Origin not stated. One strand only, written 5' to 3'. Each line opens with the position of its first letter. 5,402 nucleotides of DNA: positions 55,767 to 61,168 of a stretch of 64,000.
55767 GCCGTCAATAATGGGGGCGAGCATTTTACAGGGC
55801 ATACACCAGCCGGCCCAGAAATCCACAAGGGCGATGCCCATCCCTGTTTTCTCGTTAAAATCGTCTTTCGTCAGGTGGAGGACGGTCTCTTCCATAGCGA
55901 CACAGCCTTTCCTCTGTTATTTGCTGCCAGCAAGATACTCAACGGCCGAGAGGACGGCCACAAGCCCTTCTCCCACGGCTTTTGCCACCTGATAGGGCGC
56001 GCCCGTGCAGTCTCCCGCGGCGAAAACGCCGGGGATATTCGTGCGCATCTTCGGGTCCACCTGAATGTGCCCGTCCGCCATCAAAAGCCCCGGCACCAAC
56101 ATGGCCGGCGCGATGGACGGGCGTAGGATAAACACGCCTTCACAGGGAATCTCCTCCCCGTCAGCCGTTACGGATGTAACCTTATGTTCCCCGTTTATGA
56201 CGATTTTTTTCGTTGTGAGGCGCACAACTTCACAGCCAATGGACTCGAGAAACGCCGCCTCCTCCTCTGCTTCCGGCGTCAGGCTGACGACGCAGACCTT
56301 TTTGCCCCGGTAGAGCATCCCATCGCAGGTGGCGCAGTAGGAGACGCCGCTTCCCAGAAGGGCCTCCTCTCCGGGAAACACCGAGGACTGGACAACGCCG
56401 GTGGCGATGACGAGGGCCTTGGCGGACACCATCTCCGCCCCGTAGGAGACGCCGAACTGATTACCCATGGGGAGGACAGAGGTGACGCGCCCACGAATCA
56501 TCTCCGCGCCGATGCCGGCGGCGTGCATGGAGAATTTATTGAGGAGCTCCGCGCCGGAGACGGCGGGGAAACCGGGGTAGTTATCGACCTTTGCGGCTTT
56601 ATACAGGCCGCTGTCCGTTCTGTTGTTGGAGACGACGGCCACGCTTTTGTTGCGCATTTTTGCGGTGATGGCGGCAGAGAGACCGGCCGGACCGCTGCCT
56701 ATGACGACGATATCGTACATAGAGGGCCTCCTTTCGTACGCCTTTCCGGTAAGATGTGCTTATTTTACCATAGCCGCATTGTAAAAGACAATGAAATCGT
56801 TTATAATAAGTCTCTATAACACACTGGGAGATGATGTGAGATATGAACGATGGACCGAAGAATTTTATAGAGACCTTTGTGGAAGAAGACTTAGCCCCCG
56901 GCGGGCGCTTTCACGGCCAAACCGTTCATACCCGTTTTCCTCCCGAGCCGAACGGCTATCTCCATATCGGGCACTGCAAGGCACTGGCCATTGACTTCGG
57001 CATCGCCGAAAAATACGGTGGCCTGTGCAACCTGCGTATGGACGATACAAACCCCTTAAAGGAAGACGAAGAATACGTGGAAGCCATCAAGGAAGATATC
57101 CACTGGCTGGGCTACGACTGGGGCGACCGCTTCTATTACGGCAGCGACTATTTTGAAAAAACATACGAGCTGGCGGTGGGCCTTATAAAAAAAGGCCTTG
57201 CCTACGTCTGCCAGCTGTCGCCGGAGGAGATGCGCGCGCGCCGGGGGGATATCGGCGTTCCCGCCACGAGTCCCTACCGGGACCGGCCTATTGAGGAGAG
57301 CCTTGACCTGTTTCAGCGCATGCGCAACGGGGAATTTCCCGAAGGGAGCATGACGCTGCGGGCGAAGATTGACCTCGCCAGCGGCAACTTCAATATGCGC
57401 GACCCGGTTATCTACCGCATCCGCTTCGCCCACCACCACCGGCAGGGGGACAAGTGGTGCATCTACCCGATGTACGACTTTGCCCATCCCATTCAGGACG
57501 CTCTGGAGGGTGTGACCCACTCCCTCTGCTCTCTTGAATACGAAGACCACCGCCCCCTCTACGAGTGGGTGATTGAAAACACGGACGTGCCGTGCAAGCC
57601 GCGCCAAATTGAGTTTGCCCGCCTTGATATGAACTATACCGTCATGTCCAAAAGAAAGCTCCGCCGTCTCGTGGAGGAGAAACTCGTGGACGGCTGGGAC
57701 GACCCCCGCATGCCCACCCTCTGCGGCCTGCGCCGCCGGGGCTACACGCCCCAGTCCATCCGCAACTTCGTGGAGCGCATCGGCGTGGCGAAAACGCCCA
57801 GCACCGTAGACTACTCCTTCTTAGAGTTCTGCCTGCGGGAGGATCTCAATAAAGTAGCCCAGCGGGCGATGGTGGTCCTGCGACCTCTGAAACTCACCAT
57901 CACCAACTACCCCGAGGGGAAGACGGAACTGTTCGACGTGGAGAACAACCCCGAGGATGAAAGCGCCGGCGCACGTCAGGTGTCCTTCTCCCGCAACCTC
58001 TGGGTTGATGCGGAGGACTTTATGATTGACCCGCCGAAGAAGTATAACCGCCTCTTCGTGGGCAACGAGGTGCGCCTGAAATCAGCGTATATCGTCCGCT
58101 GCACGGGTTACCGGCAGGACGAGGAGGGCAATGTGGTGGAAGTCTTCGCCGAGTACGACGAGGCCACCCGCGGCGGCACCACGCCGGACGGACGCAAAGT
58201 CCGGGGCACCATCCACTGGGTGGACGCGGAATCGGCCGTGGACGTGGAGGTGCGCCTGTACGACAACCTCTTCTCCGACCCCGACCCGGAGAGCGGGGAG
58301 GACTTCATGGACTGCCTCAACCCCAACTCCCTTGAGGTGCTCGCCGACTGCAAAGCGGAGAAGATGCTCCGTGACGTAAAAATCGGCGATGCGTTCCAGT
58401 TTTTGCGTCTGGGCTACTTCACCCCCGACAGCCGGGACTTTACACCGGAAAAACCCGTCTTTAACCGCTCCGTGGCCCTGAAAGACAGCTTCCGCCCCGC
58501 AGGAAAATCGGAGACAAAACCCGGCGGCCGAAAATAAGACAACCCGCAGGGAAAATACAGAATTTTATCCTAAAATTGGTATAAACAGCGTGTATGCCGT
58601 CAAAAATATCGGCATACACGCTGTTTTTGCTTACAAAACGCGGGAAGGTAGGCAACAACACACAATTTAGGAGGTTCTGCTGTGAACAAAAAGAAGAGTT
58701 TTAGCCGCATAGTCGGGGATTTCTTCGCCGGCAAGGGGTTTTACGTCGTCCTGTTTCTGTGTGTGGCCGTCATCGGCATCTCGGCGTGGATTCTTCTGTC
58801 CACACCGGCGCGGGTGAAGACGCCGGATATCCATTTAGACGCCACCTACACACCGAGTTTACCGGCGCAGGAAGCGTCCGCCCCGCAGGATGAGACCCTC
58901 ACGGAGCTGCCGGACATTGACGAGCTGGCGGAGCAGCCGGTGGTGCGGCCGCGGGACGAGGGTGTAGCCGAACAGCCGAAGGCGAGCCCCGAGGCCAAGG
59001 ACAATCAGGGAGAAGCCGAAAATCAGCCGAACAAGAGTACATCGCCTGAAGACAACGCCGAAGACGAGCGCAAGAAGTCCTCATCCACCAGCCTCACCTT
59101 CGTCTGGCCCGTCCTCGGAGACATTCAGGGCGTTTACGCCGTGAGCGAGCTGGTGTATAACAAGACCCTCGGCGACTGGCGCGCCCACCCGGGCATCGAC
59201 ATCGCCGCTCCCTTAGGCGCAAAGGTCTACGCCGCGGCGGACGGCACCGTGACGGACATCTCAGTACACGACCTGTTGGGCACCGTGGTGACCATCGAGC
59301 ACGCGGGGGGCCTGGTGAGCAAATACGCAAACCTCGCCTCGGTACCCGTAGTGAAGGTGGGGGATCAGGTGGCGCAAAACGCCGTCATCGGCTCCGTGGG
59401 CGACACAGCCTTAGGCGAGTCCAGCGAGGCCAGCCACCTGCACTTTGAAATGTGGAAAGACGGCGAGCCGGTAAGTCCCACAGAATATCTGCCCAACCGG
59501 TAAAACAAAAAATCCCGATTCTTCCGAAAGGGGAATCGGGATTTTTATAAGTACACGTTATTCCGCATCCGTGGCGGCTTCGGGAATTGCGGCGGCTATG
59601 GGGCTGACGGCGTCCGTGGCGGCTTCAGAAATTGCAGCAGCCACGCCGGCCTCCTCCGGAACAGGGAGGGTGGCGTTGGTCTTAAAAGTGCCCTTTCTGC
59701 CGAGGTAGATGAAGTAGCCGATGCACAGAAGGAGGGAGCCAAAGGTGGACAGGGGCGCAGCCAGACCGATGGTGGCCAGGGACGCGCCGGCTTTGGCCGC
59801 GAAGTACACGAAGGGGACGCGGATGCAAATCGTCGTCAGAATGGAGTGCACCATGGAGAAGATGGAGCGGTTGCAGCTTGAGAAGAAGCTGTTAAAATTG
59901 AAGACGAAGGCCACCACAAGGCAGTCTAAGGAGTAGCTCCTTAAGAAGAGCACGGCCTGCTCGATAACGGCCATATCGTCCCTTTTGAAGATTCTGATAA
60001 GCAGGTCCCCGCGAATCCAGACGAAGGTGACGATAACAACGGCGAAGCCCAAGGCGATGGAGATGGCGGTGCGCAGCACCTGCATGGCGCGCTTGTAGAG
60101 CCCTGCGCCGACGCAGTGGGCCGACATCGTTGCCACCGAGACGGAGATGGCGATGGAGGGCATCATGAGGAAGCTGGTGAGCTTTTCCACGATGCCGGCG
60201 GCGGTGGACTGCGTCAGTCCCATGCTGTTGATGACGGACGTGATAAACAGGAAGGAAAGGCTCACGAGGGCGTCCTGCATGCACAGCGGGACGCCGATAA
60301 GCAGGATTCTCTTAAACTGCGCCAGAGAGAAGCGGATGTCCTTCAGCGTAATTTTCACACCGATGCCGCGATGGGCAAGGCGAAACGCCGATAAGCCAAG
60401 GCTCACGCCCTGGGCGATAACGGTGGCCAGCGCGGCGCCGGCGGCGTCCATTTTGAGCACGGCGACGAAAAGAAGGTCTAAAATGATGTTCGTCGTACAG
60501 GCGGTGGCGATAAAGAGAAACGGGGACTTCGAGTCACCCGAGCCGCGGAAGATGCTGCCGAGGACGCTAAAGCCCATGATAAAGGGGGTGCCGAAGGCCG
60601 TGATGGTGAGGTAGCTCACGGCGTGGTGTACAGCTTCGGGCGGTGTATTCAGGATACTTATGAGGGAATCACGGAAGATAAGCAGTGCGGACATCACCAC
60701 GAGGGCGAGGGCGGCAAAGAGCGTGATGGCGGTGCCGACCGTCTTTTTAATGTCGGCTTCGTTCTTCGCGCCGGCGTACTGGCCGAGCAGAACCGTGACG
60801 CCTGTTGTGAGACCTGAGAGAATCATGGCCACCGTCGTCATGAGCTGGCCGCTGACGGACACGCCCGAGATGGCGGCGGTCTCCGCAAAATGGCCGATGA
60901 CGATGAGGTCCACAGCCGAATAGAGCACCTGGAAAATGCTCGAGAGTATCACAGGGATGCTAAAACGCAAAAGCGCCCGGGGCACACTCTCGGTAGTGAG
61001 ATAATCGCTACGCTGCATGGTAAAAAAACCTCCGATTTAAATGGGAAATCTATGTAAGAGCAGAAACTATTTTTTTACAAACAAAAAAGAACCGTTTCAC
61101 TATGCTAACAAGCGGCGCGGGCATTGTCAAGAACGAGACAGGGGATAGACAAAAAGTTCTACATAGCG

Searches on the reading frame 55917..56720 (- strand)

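Call 41: search_protein_families(library=pfam, proteins=[window:55917-56720:-], max_evalue=0.00001)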
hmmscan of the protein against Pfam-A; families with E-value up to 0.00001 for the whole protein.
window:55917-56720:- (267 aa): 7 families
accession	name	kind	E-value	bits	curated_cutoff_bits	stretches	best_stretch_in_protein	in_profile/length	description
PF07992.20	Pyr_redox_2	-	1.4e-27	97.3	26.1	2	2-166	1-169/291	Pyridine nucleotide-disulphide oxidoreductase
PF00890.30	FAD_binding_2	-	3.4e-12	46.7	20.4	1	3-34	1-32/414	FAD binding domain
PF13738.12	Pyr_redox_3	-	2e-08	34.3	30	0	5-32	1-29/305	Pyridine nucleotide-disulphide oxidoreductase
PF01134.28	GIDA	-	1.3e-07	31.4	22.1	0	3-33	1-31/391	Glucose inhibited division protein A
PF03486.20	HI0933_like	-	3e-07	30.6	50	0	3-34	2-33/244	HI0933-like protein Rossmann domain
PF01266.30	DAO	-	8.8e-07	29.2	27.9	0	3-33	1-31/353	FAD dependent oxidoreductase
PF12831.13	FAD_oxidored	-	9.9e-06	25.5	27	0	3-34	1-32/416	FAD dependent oxidoreductase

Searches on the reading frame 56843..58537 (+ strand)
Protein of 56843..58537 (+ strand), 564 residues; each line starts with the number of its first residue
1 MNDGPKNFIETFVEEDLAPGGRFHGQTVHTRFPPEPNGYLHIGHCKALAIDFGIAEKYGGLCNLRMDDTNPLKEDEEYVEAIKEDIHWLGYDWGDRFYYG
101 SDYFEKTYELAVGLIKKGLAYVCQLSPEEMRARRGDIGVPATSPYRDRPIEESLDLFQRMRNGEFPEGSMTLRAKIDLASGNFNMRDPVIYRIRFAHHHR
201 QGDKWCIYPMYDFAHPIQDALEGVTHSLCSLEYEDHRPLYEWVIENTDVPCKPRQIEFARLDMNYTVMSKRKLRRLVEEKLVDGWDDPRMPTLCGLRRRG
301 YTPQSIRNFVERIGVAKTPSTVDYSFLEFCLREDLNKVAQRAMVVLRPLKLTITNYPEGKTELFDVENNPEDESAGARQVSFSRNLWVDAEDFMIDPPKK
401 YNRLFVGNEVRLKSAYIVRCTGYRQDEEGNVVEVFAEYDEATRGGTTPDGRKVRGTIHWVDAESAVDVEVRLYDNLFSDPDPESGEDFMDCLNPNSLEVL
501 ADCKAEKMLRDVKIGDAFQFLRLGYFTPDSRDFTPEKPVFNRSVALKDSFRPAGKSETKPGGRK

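Call 41: search_protein_families(library=pfam, proteins=[window:56843-58537:+], max_evalue=0.00001)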
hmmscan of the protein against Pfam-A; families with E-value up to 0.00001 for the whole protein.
window:56843-58537:+ (564 aa): 3 families
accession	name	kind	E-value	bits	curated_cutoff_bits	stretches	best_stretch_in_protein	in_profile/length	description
PF00749.27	tRNA-synt_1c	-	3.9e-107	358.2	23.4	1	28-336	2-313/314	tRNA synthetases class I (E and Q), catalytic domain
PF03950.23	tRNA-synt_1c_C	-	5.1e-25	88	23.9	1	339-439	1-91/91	tRNA synthetases class I (E and Q), anti-codon binding domain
PF20974.2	tRNA-synt_1c_C2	-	3e-22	79.5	23.9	1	456-528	1-68/69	tRNA synthetases class I (E and Q), anti-codon binding domain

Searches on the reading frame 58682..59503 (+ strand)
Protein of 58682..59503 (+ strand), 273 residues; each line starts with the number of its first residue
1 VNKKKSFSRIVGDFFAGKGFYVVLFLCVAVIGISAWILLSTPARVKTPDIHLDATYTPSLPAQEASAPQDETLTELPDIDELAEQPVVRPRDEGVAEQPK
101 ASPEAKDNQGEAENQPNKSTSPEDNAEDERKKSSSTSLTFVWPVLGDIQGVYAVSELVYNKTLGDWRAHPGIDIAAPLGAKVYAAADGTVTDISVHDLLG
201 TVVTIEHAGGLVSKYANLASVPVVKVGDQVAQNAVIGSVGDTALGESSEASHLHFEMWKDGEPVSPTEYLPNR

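Call 41: search_protein_families(library=pfam, proteins=[window:58682-59503:+], max_evalue=0.00001)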
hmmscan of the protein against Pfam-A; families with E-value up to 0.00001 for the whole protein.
window:58682-59503:+ (273 aa): 1 family
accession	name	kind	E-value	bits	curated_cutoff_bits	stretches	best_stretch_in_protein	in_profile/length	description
PF01551.29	Peptidase_M23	-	2.7e-26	92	28.7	1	168-266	2-96/96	Peptidase family M23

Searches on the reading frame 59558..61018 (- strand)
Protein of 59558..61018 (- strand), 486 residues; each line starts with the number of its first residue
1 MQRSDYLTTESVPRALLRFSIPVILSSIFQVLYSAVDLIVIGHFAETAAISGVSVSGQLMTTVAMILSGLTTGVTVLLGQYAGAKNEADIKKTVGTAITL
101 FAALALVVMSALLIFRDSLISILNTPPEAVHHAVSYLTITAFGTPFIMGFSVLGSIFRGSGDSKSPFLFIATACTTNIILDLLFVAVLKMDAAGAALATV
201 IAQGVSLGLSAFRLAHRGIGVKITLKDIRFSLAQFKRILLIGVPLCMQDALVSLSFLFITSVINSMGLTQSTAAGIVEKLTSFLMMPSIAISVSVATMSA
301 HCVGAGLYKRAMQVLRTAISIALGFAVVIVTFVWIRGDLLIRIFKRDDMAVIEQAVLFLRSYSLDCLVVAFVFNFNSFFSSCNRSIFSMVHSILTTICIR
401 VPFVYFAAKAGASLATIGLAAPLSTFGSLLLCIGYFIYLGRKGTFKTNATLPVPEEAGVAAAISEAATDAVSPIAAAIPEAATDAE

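Call 42: search_protein_families(library=pfam, proteins=[window:59558-61018:-], max_evalue=0.001)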
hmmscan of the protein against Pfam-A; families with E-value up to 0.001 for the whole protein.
window:59558-61018:- (486 aa): 3 families
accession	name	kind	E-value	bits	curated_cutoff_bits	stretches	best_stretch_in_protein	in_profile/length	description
PF01554.23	MatE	-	6.1e-49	166.2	24.9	2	22-182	1-160/161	MatE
PF01943.22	Polysacc_synt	-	6e-10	39.4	28.2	1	61-296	42-263/274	Polysaccharide biosynthesis protein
PF13440.11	Polysacc_synt_3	-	6.9e-06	25.9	23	1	14-123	175-283/293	Polysaccharide biosynthesis protein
